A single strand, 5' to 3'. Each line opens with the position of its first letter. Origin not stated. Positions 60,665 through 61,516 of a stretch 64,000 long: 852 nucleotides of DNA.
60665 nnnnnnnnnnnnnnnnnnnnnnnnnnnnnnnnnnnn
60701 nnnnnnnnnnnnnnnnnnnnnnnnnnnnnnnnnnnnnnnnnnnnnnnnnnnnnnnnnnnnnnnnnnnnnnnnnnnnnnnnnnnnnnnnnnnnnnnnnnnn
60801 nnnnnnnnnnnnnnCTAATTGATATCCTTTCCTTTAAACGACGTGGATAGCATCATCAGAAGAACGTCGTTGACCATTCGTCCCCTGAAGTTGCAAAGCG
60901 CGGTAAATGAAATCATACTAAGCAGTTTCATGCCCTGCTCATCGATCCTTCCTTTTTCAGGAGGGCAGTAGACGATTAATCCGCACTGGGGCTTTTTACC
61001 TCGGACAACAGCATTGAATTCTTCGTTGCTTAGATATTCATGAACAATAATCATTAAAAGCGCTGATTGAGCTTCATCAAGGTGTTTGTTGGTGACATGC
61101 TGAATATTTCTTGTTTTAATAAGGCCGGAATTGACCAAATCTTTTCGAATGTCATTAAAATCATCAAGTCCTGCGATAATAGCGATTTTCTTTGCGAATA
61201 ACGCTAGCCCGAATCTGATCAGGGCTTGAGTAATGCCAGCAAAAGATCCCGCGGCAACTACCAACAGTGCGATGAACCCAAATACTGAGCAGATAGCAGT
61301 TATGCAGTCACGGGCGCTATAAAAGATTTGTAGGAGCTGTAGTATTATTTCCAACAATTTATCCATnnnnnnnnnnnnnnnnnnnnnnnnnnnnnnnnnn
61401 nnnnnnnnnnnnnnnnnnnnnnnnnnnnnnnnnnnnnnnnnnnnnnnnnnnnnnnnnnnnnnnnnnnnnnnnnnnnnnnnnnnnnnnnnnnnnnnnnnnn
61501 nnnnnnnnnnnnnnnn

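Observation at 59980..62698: SMODS-AGS-C nucleotidyltransferase operon with 2TM and 1TM proteins instead of a classical CBASS effector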

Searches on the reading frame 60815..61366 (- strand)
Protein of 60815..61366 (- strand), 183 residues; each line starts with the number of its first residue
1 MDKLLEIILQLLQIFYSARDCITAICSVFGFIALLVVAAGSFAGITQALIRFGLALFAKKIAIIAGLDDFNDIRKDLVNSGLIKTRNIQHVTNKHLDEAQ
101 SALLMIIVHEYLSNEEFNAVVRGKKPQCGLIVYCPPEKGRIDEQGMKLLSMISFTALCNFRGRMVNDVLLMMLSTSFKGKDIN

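Call 3: search_protein_families(library=pfam, proteins=[window:60815-61366:-], max_evalue=1)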
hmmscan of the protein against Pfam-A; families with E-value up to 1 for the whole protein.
window:60815-61366:- (183 aa): 2 families
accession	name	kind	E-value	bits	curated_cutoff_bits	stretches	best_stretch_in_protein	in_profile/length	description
PF14210.11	DUF4322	-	0.03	14.7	27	1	136-175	6-39/66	Domain of unknown function (DUF4322)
PF01026.27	TatD_DNase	-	0.1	12.4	27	1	86-161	105-182/253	TatD related DNase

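Call 4: search_protein_families(library=padloc, proteins=[window:60815-61366:-], max_evalue=1)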
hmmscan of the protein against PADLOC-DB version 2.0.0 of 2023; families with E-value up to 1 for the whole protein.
window:60815-61366:- (183 aa): 3 families
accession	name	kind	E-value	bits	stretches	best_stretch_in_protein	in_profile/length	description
PDLC00664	Effector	-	1.1e-32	111.4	1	21-178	15-172/174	1TM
PDLC01057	C3a59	-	3.7e-30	103.2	1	13-178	3-166/167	trans-membrane (TM)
PDLC01158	Mem_04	-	4.2e-08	31.1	1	56-169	78-202/212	"Membrane protein (2TM at N-terminus and a globular domain) in type III operon, could be a CARF domain diverged beyond r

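Call 5: search_protein_families(library=ncbifam, proteins=[window:60815-61366:-], max_evalue=1)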
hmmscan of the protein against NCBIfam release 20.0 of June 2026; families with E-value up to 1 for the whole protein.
window:60815-61366:- (183 aa): 1 family
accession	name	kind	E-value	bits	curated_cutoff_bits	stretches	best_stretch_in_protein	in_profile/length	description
TIGR00010.1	TIGR00010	subfamily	0.037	13.5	206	1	88-162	107-181/253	YchF/TatD family DNA exonuclease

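Call 10: find_homologous_proteins(query=window:60815-61366:-)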
Query window:60815-61366:- (183 aa): 56 proteins with E <= 0.001 among 221 candidates.
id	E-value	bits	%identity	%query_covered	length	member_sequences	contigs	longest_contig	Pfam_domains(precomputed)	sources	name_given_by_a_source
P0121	5.2e-112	389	99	100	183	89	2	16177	-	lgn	-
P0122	8.1e-97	340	88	100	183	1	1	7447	-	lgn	-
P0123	1.5e-92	326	81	100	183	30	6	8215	-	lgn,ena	-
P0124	1.4e-78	281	80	89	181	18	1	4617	-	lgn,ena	-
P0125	1.2e-73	264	72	96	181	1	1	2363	-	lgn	-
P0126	3.3e-62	227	67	85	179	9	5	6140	-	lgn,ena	-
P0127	6.8e-62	226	65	87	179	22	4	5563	-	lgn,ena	-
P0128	9.3e-62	226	66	85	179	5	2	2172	-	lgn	-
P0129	2.2e-61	224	66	85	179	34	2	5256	-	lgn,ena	-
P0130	7.4e-61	223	67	85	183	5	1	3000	-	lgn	-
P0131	5.1e-60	220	65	85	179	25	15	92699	-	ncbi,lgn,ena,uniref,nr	ncbi:hypothetical protein [Enteroscipio rubneri]|uniref:Uncharacterized protein n=1 Tax=Enteroscipio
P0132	8.1e-60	219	66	85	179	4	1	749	-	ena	-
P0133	5.3e-59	217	58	100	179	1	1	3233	-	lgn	-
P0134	9.2e-58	213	65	84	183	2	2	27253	-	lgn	-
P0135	3.2e-55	204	55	91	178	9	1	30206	-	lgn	-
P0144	2.2e-52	195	53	91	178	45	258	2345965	-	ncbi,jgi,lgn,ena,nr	ncbi:MAG: hypothetical protein ACLTHL_08145 [Collinsella sp.]|jgi:hypothetical protein|nr:hypothetic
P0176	5.0e-32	129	93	38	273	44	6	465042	-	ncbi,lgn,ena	-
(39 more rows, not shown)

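Call 14: find_encoding_contigs(protein=P0144, flank=6000, max_places=8)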
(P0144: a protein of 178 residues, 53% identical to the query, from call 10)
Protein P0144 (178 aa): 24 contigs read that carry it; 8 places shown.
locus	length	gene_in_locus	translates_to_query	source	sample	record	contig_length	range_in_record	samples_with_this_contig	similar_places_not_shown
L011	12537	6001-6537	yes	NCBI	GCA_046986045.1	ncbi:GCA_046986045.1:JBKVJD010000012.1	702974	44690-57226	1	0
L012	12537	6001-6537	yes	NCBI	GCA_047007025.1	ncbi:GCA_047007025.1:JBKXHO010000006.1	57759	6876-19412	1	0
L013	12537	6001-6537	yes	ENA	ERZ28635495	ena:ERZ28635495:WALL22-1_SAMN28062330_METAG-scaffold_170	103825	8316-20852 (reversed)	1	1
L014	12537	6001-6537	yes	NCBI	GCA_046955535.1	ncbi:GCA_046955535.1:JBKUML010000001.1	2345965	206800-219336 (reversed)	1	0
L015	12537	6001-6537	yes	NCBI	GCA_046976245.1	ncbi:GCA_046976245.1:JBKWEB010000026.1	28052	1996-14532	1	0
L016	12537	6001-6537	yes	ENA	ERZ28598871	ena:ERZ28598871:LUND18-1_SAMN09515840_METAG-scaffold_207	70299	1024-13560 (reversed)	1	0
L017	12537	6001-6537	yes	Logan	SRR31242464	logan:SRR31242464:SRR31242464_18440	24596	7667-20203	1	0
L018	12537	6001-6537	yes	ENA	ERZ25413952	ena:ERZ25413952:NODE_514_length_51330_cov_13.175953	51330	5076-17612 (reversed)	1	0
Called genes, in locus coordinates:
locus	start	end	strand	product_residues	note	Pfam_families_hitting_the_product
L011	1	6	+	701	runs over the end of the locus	PF00082:Peptidase_S8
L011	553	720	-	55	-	-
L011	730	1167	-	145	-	PF00872:Transposase_mut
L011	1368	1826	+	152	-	PF13274:SocA_Panacea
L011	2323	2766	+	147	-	-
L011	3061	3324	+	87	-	-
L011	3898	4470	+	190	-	-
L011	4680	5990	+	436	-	PF18144:SMODS, PF18134:AGS_C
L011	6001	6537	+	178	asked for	-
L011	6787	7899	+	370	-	-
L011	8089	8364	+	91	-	PF04221:RelB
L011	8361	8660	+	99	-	PF15738:YafQ_toxin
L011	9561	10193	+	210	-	-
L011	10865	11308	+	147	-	-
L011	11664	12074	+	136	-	-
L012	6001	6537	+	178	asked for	-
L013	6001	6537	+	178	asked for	-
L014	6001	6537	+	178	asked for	-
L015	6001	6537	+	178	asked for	-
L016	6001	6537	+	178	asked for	-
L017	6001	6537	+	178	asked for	-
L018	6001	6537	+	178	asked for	-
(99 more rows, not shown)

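Call 15: find_encoding_contigs(protein=P0131, flank=6000, max_places=4)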
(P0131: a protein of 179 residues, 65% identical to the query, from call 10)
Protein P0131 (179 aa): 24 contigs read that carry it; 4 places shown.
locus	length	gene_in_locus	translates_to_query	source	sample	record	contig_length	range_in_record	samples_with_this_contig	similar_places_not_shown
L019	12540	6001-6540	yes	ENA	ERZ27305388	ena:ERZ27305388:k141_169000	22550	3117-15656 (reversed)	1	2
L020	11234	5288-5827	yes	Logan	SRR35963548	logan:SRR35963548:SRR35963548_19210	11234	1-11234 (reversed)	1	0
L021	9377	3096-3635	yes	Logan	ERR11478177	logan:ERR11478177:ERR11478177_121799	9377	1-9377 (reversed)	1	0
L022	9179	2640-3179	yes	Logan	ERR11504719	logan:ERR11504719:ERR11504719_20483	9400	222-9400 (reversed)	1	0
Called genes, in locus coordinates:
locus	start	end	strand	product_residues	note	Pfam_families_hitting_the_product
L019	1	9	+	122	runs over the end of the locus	PF02021:UPF0102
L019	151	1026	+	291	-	PF02374:ArsA_ATPase, PF06564:CBP_BcsQ (weak), PF07015:VirC1 (faint), PF10609:ParA (weak), PF13614:AAA_31, PF00142:Fer4_NifH (weak), PF01656:CbiA, PF09140:MipZ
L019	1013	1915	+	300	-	PF02195:ParB_N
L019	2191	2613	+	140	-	PF21983:NikA-like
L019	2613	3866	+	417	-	PF03432:Relaxase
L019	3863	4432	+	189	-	-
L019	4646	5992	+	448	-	PF18144:SMODS, PF18134:AGS_C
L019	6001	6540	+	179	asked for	-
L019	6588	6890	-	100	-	-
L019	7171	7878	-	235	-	PF04203:Sortase (faint)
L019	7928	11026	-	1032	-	PF20610:TED_2, PF17802:SpaA, PF18202:TQ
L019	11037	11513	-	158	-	-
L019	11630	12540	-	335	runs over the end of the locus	PF19478:TrbL_2, PF04610:TrbL (weak)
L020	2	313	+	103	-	?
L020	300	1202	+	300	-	PF02195:ParB_N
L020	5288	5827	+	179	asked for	-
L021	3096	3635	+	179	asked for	-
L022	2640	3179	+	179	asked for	-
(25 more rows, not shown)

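Call 21: search_solved_structures(query=A1, max_evalue=10)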
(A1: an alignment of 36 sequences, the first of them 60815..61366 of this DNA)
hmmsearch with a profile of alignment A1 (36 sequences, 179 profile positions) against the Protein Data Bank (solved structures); distinct sequences matched with E-value up to 10: 2.
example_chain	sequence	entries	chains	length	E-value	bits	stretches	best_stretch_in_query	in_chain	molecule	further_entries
3l7p_A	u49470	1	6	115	0.48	13.3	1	53-86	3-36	Putative nitrogen regulatory protein PII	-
4pav_A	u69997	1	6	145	0.77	12.6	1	76-138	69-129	Glyoxalase family protein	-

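Call 23: find_related_loci(query=A1, collection=genome_contigs, flank=6000)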
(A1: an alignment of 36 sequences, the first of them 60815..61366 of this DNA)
Query A1 (183 aa) in genome_contigs; peptide patterns used: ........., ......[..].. (x = any residue, [..] = any of these).
42 stretches matched a pattern; 36 encode a relative of the query (tblastn E <= 1e-3); 36 distinct loci.
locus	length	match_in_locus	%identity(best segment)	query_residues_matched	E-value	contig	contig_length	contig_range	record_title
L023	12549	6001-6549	99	1-183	2e-119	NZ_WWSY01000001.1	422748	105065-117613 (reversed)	Collinsella aerofaciens strain BIOML-A13 scaffold1_size422585, whole genome shotgun sequence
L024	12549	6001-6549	93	1-183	2e-104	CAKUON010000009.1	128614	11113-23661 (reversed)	MAG: uncultured Collinsella sp. isolate REFINED_METABAT215_TOP10_CONTIGS_1500_ASSEMBLY_K77_MERGED__Hadza_MoBio_hadza-E-H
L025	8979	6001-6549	81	1-183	2e-100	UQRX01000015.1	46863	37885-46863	uncultured Collinsella sp. isolate UMGS586 genome assembly, contig: NODE_321_length_46863_cov_7.598915, whole genome sho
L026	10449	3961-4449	80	21-183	2e-85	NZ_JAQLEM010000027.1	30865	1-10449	Collinsella aerofaciens strain D35st2_F2_D35t1_190705 NODE_27_length_30865_cov_18.1021, whole genome shotgun sequence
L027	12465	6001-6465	65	28-182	2e-66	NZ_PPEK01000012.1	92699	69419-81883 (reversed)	Enteroscipio rubneri strain ResAG-96 ResAG96T_contig_012, whole genome shotgun sequence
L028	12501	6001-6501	53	17-183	2e-59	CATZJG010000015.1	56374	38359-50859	MAG TPA_asm: uncultured Collinsella sp. isolate ERR9578238_bin.6_MetaWRAP_v1.3_MAG genome assembly, contig: ERZ18533932.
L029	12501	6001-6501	53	17-183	2e-59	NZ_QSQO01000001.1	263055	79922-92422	Collinsella sp. TF11-5AC TF11-5AC.Scaf1, whole genome shotgun sequence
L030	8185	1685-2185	53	17-183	2e-59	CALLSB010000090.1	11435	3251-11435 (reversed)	MAG TPA_asm: uncultured Collinsella sp. isolate SRR3313113_bin.3_CONCOCT_v1.1_MAG genome assembly, contig: ERZ1688030.21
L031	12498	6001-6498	54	17-182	4e-58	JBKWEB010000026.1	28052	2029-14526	MAG: Collinsella sp. isolate 47-1_66 NODE_288_length_28052_cov_9.942030, whole genome shotgun sequence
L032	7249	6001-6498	54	17-182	4e-58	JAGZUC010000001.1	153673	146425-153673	MAG: Collinsella sp. isolate L2_019_244G1_dasL2_019_244G1_concoct_24 L2_019_244G1_scaffold_10, whole genome shotgun sequ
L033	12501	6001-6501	50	17-183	1e-56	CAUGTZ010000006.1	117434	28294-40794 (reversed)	MAG TPA_asm: uncultured Collinsella sp. isolate SRR16280113_bin.6_MetaWRAP_v1.3_MAG genome assembly, contig: ERZ19289634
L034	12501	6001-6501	50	17-183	1e-56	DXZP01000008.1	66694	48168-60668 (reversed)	MAG TPA_asm: Collinsella sp. isolate HRGM_Genome_0463 HRGM_Genome_0463_8, whole genome shotgun sequence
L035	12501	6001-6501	50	17-183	1e-56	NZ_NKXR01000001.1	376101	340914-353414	Collinsella sp. TF06-26 TF06-26.Scaf1, whole genome shotgun sequence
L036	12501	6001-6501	50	17-183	1e-56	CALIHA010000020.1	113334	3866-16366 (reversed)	MAG TPA_asm: uncultured Collinsella sp. isolate SRR7721896_bin.15_CONCOCT_v1.1_MAG genome assembly, contig: ERZ1311197.8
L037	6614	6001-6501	50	17-183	1e-56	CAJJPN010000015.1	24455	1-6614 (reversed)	MAG TPA_asm: Coriobacteriaceae bacterium isolate ERR1190533-bin.4 genome assembly, contig: NODE_1015_length_24455_cov_2.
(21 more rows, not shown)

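Call 26: predict_structure(alignment_id=A1)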
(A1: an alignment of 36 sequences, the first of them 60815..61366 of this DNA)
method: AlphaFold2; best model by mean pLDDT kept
length: 183 residues; sequences in the alignment: 36
mean_pLDDT: 79.3   pTM: 0.64
mean pLDDT of the five models: 79.3, 78.3, 76.9, 73.5, 73.4
residues with pLDDT >= 90: 12; 70-90: 139; 50-70: 31; < 50: 1
segments of 3 or more residues with pLDDT < 50: none
pLDDT, mean of each block of 10 residues (from residue 1): 79 78 83 83 71 64 90 85 83 84 87 88 84 83 84 78 67 65 50
secondary structure, 60 per line:
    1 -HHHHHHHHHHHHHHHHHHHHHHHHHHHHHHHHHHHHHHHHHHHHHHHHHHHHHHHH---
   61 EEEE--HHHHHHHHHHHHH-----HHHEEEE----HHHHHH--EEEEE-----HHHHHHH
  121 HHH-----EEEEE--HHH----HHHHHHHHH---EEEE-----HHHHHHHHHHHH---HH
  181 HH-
elements in order: H2-57 E61-64 H67-79 E88-91 H96-101 E104-108 H114-123 E129-133 H143-151 E155-158 H164-175 H179-182

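Call 28: fold_search(model_id=the predicted structure, library=pdb)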
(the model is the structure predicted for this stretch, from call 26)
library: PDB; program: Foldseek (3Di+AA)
matches with E <= 10: 1552; with E <= 0.001: 0
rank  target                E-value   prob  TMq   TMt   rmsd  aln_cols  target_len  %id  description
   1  4dad                  1.3e-03  1.00  0.46  0.60   3.9       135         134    8  Crystal structure of a Putative pilus assembly-related protein (BPSS2195) from Burkholderia pseudomallei K96243 at 2.50  (released 2012-01-25)
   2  3ooj_G                1.3e-03  0.98  0.33  0.12   9.5       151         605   10  C1A mutant of E. coli GlmS in complex with glucose-6P and glutamate (released 2011-10-19)
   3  5zkp                  2.8e-03  0.97  0.35  0.18   7.5       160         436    8  Crystal structure of the human platelet-activating factor receptor in complex with SR 27417 (released 2018-06-20)
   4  6swl_A                3.4e-03  1.00  0.46  0.60   3.9       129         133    9  The REC domain of XynC, a response regulator from Geobacillus stearothermophilus (released 2020-10-14)
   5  6zmj_A                4.6e-03  0.97  0.35  0.12   8.4       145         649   12  Crystal structure of human GFAT-1 R203H (released 2020-08-05)
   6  6r4f_B                4.6e-03  0.91  0.31  0.11   8.9       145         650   15  Crystal structure of human GFAT-1 in complex with Glucose-6-Phosphate (released 2020-01-15)
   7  6svp_A                4.9e-03  0.96  0.34  0.12   8.5       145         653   14  Crystal structure of human GFAT-1 in complex with Glucose-6-Phosphate, L-Glu, and UDP-GlcNAc (released 2020-01-15)
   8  3ooj_E                5.6e-03  0.97  0.35  0.13   9.4       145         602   10  C1A mutant of E. coli GlmS in complex with glucose-6P and glutamate (released 2011-10-19)
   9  4v4b_AB               5.6e-03  0.91  0.30  0.29   8.2       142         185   11  Structure of the ribosomal 80S-eEF2-sordarin complex from yeast obtained by docking atomic models for RNA and protein (released 2014-07-09)
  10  7pva_B                6.3e-03  0.99  0.41  0.18   4.7       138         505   12  1.9 Angstrom crystal structure of dimeric PorX, co-crystallized in the presence of zinc (released 2022-12-14)
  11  6svq_A                6.3e-03  0.95  0.34  0.12   8.5       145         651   14  Crystal structure of human GFAT-1 G461E after UDP-GlcNAc soaking (released 2020-01-15)
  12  6oec_H                6.7e-03  1.00  0.44  0.52   3.9       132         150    9  Yeast Spc42 Trimeric Coiled-Coil Amino Acids 181-211 fused to PDB: 3H5I (released 2019-04-24)
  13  6r4i_A                6.7e-03  0.95  0.34  0.12   8.5       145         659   14  Crystal structure of human GFAT-1 G461E (released 2020-01-15)
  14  7ndl_A                7.2e-03  0.95  0.34  0.12   8.4       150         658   10  Crystal structure of human GFAT-1 S205D (released 2021-03-10)
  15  6zmj_B                7.2e-03  0.93  0.34  0.12   8.5       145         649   14  Crystal structure of human GFAT-1 R203H (released 2020-08-05)
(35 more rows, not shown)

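Call 33: fold_search(model_id=the predicted structure, library=viral)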
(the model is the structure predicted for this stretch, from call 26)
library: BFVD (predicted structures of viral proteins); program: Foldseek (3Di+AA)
matches with E <= 10: 1137; with E <= 0.001: 1
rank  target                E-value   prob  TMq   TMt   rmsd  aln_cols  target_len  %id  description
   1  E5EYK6                6.0e-04  1.00  0.39  0.34   9.2       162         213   14  (no name in the UniProt tables at hand)
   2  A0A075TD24            1.8e-03  1.00  0.40  0.37   8.7       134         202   16  Orf00020 (Fragment) [uncultured crAssphage]
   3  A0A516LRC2            4.3e-03  1.00  0.45  0.52   3.8       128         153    5  (no name in the UniProt tables at hand)
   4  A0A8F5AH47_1          4.9e-03  0.97  0.40  0.08   8.2       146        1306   12  Polyprotein (Fragment) [Rhizoctonia solani alpha-like virus 4]
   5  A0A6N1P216            7.6e-03  0.99  0.41  0.28   5.6       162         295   10  Uncharacterized protein [Tupanvirus soda lake]
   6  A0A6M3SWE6            9.2e-03  0.96  0.28  0.51   4.6        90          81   18  Uncharacterized protein [Mycobacterium phage MarkPhew]
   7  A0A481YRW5            1.3e-02  1.00  0.49  0.18   3.3       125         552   14  Signal transduction histidine kinase [Marseillevirus LCMAC101]
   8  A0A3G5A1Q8            1.3e-02  0.96  0.40  0.46   4.7       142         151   10  Nucleoside 2-deoxyribosyltransferase [Harvfovirus sp.]
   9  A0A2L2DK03            1.6e-02  0.98  0.39  0.37   4.6       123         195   15  Uncharacterized protein [Acanthamoeba polyphaga mimivirus]
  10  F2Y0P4                1.7e-02  0.96  0.40  0.13   4.7       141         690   15  (no name in the UniProt tables at hand)
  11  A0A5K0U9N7            2.0e-02  0.99  0.34  0.24   3.2       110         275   15  Type 1 glutamine amidotransferase [Yasminevirus sp. GU-2018]
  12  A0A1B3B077            2.0e-02  0.89  0.32  0.37   7.4       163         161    6  Deoxyuridine triphosphatase [Gordonia phage Ghobes]
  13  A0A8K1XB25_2          2.1e-02  0.72  0.34  0.07  20.3       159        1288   10  (no name in the UniProt tables at hand)
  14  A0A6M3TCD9            2.4e-02  0.97  0.41  0.28   4.3       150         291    9  (no name in the UniProt tables at hand)
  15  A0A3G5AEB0            2.4e-02  0.96  0.40  0.38   5.0       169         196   10  Uncharacterized protein [Satyrvirus sp.]
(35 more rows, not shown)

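Call 53: search_protein_families(library=phrogs, proteins=[window:60815-61366:-], max_evalue=0.1)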
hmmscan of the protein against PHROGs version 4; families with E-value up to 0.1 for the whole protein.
window:60815-61366:- (183 aa): 0 families

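Call 56: search_protein_families(library=pfam, proteins=[L011:3898-4470:+, L019:3863-4432:+, L011:6787-7899:+], max_evalue=0.01)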
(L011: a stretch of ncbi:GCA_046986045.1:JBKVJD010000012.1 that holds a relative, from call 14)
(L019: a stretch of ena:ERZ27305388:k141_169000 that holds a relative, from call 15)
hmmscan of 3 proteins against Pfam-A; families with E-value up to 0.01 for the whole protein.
L011:3898-4470:+ (190 aa): 0 families

L019:3863-4432:+ (189 aa): 0 families

L011:6787-7899:+ (370 aa): 0 families

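Call 60: search_protein_families(library=pfam, proteins=[P0176], max_evalue=0.01)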
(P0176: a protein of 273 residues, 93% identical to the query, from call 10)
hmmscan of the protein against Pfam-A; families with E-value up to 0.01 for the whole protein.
P0176 (273 aa): 2 families
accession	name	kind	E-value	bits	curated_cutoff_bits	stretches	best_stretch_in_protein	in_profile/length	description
PF18928.5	DUF5677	-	0.0069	16.9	27.1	0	46-169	7-131/166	Family of unknown function (DUF5677)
PF14175.11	YaaC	-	0.0072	16.2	27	1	107-181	117-192/307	YaaC-like Protein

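Call 61: search_protein_families(library=padloc, alignment_id=A3, max_evalue=0.001)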
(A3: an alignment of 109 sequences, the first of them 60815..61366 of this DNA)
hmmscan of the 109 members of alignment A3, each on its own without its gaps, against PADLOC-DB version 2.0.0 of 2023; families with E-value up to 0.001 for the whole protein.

A. member 1, window:60815-61366:- (183 aa): 3 families
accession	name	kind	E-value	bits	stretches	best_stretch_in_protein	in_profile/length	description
PDLC00664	Effector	-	1.1e-32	111.4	1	21-178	15-172/174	1TM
PDLC01057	C3a59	-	3.7e-30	103.2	1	13-178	3-166/167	trans-membrane (TM)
PDLC01158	Mem_04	-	4.2e-08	31.1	1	56-169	78-202/212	"Membrane protein (2TM at N-terminus and a globular domain) in type III operon, could be a CARF domain diverged beyond r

B. families by the number of members that match (of 109 scanned): 3 families
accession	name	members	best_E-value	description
PDLC00664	Effector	109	1.8e-82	1TM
PDLC01057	C3a59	109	3.6e-59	trans-membrane (TM)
PDLC01158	Mem_04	89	4.3e-12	"Membrane protein (2TM at N-terminus and a globular domain) in type III operon, could be a CARF domain diverged beyond r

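Call 63: search_solved_structures(query=A3, max_evalue=10)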
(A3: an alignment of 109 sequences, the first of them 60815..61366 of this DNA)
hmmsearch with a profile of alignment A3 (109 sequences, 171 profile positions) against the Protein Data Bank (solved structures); distinct sequences matched with E-value up to 10: 14.
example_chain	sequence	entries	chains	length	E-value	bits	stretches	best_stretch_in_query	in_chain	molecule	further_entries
7mcd_A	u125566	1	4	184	4.3e-09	39.6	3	85-135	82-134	AI-designed TIM-barrel F15C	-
7smj_A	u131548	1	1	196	0.0073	19.3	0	91-132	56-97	AI-designed TIM-barrel F2N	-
7mcc_A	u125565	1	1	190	0.012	18.6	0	91-132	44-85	AI-designed TIM-barrel F2C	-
7qri_A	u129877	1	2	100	0.53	13.2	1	56-131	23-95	Tryptophan 5-hydroxylase 2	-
1up4_A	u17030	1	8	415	0.57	13.1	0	129-168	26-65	6-PHOSPHO-BETA-GLUCOSIDASE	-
1up6_A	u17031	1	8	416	0.58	13.1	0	129-168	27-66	6-PHOSPHO-BETA-GLUCOSIDASE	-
1up7_A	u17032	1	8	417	0.58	13.1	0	129-168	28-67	6-PHOSPHO-BETA-GLUCOSIDASE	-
8k7t_B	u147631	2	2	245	0.61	13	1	15-53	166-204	High affinity immunoglobulin epsilon receptor subunit beta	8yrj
7lzj_A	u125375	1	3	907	1.1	12.2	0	99-128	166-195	Depolymerase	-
6eyd_E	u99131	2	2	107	1.1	12.2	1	108-134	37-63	DNA-directed RNA polymerase subunit omega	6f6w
5tw1_E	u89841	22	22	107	1.1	12.2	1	108-134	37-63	DNA-directed RNA polymerase subunit omega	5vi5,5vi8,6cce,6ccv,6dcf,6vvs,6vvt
10mi_E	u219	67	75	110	1.8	11.5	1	108-134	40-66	DNA-directed RNA polymerase subunit omega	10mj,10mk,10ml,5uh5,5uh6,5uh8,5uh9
7kif_E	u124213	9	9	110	1.8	11.5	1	108-134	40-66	DNA-directed RNA polymerase subunit omega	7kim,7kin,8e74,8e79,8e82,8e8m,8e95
6bzo_E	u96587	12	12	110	1.8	11.5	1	108-134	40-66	DNA-directed RNA polymerase subunit omega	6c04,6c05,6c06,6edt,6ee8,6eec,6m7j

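Call 77: search_dna_similar(query=window:60815-61366:-, collection=plasmids, mode=protein, max_evalue=0.001, max_rows=15)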
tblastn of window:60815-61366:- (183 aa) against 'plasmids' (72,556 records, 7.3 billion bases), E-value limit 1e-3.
Records with a match: 1; places in all: 1; records where one place covers at least 80% of the query: 0.
Best place of each record, by identity: <60% 1.
By first word of the organism name: Gloeothece 1.
By predicted mobility (MOB-suite, as given by PLSDB): conjugative 1.
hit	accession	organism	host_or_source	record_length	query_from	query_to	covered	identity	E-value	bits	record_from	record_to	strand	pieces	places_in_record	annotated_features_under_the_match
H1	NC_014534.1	Gloeothece verrucosa PCC 7822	fresh water in rice field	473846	44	178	74%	31.2%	6e-9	61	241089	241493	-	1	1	hypothetical protein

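Call 78: search_dna_similar(query=window:60815-61366:-, collection=phages, mode=protein, max_evalue=0.001, max_rows=15)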
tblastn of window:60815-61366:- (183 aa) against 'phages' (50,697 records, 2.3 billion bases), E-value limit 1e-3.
No match.
